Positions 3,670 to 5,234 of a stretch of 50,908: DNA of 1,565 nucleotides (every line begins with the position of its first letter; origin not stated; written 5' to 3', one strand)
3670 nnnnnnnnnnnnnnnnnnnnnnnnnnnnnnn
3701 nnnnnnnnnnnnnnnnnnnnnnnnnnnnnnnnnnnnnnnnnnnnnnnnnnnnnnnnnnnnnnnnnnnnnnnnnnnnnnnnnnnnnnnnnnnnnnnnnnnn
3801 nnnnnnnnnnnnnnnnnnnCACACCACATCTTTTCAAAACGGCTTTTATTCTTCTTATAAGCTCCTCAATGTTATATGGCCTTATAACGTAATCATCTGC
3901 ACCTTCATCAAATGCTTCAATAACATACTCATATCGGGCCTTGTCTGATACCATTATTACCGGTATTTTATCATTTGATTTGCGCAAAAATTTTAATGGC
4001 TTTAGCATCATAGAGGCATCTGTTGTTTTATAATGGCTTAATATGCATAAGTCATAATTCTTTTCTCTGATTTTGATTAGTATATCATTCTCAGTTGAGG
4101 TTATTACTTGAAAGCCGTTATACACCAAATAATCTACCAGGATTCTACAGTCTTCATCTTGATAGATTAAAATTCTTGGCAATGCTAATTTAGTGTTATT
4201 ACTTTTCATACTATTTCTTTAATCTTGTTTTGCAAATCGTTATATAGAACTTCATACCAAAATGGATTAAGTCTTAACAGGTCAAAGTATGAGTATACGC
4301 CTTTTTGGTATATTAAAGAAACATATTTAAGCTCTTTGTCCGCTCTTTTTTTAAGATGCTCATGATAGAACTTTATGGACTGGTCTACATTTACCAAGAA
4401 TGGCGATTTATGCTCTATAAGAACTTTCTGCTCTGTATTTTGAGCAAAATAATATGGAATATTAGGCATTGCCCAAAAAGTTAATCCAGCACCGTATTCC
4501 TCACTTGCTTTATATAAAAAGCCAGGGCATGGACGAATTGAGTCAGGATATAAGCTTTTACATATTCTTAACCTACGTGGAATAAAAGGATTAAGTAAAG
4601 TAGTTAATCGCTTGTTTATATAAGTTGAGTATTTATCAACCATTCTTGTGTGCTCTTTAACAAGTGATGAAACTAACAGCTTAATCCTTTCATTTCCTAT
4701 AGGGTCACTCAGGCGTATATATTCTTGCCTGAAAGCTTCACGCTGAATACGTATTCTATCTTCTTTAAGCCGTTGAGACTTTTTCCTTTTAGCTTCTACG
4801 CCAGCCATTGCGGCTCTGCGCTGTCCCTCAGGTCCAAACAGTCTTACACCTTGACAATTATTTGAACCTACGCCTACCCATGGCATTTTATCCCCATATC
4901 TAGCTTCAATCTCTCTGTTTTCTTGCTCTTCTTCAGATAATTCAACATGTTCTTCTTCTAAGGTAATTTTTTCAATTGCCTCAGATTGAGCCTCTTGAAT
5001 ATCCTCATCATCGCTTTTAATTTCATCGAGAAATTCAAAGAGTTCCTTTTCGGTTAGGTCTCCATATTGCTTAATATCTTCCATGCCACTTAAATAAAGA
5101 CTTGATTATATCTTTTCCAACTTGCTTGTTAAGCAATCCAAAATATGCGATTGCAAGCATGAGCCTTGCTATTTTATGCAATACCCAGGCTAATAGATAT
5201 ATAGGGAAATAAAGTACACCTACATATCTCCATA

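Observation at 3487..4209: Phage-encoded OmpR/PhoB-type response regulator lacking the phospho-acceptor Asp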

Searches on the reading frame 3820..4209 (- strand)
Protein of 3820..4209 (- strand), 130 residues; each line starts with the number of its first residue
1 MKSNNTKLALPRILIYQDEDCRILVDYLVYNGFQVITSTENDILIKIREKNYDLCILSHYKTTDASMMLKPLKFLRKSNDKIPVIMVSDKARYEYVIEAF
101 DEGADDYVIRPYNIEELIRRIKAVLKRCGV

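Call 80: search_solved_structures(query=window:3820-4209:-, max_evalue=1e-8, show_alignments=5)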
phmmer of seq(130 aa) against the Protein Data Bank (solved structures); distinct sequences matched with E-value up to 1e-8: 20.
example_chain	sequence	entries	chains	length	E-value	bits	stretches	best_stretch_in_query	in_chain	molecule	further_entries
1zes_A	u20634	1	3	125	5.9e-12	48.9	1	12-128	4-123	Phosphate regulon transcriptional regulatory protein phoB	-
1b00_A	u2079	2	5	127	6.1e-12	48.8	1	12-128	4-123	PHOSPHATE REGULON TRANSCRIPTIONAL REGULATORY PROTEIN PHOB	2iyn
4b09_A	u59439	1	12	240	1.7e-11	47.4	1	10-128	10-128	TRANSCRIPTIONAL REGULATORY PROTEIN BAER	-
2jb9_A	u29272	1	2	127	3.7e-11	46.3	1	12-128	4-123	PHOSPHATE REGULON TRANSCRIPTIONAL REGULATORY PROTEIN PHOB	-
2jba_B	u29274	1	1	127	9.6e-11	45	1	12-128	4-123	PHOSPHATE REGULON TRANSCRIPTIONAL REGULATORY PROTEIN PHOB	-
2jba_A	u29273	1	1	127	1e-10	44.9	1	12-128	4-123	PHOSPHATE REGULON TRANSCRIPTIONAL REGULATORY PROTEIN PHOB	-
6is1_A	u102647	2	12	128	1.3e-10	44.5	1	12-127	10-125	Response regulator ArlR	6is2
6is3_C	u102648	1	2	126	1.6e-10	44.2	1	12-127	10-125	Response regulator ArlR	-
6ont_A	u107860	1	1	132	1.8e-10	44.1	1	11-127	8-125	Two-component response regulator 1452 receiver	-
8fk2_A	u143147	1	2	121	1.8e-10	44.1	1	12-127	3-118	Putative response regulator CovR VicR-like protein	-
9of7_A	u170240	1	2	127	4.5e-10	42.8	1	22-130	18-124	PmrA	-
1ys6_A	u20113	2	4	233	4.6e-10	42.8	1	6-129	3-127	Transcriptional regulatory protein prrA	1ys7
9of5_A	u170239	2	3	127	6.9e-10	42.2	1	13-130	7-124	PmrA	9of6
7m0s_A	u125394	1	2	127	7e-10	42.2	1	22-130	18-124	Two-component system response regulator PmrA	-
9of8_A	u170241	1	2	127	7e-10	42.2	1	22-130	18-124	PmrA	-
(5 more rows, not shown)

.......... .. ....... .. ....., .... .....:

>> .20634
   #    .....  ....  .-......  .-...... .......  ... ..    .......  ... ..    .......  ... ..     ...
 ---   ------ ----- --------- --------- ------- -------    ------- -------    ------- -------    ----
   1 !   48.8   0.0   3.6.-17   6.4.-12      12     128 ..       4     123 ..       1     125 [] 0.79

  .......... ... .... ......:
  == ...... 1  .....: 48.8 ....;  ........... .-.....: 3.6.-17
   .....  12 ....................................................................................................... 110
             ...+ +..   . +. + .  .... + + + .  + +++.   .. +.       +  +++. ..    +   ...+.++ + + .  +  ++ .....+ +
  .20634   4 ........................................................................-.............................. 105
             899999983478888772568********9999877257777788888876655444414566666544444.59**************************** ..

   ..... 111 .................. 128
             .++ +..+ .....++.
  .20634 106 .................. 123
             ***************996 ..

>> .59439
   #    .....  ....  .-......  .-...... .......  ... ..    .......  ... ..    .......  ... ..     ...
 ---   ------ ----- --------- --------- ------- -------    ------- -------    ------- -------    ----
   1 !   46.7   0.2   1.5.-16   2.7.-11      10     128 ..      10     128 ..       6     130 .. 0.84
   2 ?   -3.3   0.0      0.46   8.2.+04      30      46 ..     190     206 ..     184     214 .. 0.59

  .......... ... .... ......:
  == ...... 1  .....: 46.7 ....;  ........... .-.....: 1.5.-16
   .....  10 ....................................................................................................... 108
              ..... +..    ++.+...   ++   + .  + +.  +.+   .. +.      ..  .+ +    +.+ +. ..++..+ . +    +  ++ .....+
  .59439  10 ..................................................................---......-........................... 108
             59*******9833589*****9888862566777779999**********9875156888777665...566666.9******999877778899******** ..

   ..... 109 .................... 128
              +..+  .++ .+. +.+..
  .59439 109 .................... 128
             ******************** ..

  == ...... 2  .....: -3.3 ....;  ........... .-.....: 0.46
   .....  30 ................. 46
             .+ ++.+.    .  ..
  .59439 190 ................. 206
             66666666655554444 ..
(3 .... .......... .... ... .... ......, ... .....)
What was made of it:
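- Checked: The phmmer alignment to the E. coli PhoB receiver (1zes/1b00) places Ser58 opposite Asp53, Arg110 opposite Lys105, Ser88 opposite Thr83 and Tyr107 opposite Tyr102 (call 80).
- Ser88 and Tyr107, the "Y-T coupling" pair, are retained (call 80). The alpha4-beta5-alpha5 charged residues are retained (call 80; inferred from knowledge of PhoB).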

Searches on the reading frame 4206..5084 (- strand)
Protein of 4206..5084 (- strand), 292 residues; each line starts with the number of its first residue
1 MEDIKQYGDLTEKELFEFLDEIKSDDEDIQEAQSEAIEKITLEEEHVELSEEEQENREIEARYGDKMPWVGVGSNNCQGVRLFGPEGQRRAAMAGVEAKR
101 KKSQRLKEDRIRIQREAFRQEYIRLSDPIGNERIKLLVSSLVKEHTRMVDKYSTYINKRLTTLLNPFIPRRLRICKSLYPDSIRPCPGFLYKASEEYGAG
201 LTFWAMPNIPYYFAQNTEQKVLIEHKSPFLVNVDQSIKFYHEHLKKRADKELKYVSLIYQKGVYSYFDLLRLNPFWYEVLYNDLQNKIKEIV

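Call 12: search_protein_families(library=phrogs, proteins=[window:4206-5084:-], max_evalue=0.001)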
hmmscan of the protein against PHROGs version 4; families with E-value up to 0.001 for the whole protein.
window:4206-5084:- (292 aa): 0 families

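Call 25: search_protein_families(library=pfam, proteins=[window:4206-5084:-], max_evalue=0.01)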
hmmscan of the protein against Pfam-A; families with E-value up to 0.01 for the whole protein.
window:4206-5084:- (292 aa): 0 families

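Call 78: search_protein_families(library=pfam, proteins=[window:4206-5084:-], max_evalue=10)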
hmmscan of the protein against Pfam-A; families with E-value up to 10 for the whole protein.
window:4206-5084:- (292 aa): 1 family
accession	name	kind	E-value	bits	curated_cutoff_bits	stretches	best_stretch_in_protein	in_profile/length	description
PF01320.23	Colicin_Pyocin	-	0.17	12.4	21.2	1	6-46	4-44/82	Colicin immunity protein / pyocin immunity protein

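Call 91: find_homologous_proteins(query=window:4206-5084:-, max_evalue=0.00001)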
Query window:4206-5084:- (292 aa): 367 proteins with E <= 0.00001 among 939 candidates; the best 120 are listed.
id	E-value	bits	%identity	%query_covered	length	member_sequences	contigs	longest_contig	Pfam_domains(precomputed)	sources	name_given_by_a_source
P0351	1.2e-188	643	98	100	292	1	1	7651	-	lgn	-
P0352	5.2e-188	641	97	100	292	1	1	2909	-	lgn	-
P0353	1.4e-187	640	97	100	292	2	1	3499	-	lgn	-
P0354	1.7e-187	639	97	100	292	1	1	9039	-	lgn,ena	-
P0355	3.9e-187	638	97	100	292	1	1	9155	-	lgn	-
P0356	4.4e-187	638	96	100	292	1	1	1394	-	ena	-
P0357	4.9e-187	638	97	100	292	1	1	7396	-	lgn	-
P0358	5.0e-187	638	97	100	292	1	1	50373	-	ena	-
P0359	6.5e-187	638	96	100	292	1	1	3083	-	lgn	-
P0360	7.9e-187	637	97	100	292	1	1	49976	-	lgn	-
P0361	1.0e-186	637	97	100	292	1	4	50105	-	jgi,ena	jgi:hypothetical protein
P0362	1.1e-186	637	96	100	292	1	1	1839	-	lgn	-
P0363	1.1e-186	637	96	100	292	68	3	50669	-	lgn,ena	-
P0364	1.1e-186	637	96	100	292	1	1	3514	-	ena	-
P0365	1.1e-186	637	96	100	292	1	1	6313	-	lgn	-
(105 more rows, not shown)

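Call 99: predict_structure(alignment_id=A6)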
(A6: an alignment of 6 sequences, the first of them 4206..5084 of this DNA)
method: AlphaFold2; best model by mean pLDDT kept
length: 292 residues; sequences in the alignment: 6
mean_pLDDT: 45.1   pTM: 0.18
mean pLDDT of the five models: 45.1, 43.3, 40.2, 39.9, 38.7
residues with pLDDT >= 90: 0; 70-90: 12; 50-70: 73; < 50: 207
segments of 3 or more residues with pLDDT < 50: 1-5, 42-46, 48-52, 63-84, 113-245, 262-292
pLDDT, mean of each block of 10 residues (from residue 1): 49 71 56 61 48 50 43 35 55 67 66 46 35 46 43 42 42 41 30 27 29 27 37 41 48 52 44 40 40 37
secondary structure, 60 per line:
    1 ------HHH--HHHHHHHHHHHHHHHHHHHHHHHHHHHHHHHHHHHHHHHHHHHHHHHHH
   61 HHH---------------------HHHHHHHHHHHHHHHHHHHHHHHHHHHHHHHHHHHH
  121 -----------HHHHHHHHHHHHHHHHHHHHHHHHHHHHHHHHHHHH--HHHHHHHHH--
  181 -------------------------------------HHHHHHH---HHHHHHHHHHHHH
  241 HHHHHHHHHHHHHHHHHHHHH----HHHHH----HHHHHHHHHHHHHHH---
elements in order: H12-63 H85-120 H132-167 H170-178 H218-224 H228-261 H266-270 H275-289
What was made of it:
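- Tried and rejected: The shallow alignment gave pLDDT 45, which is unusable, so no fold search was made (call 99).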
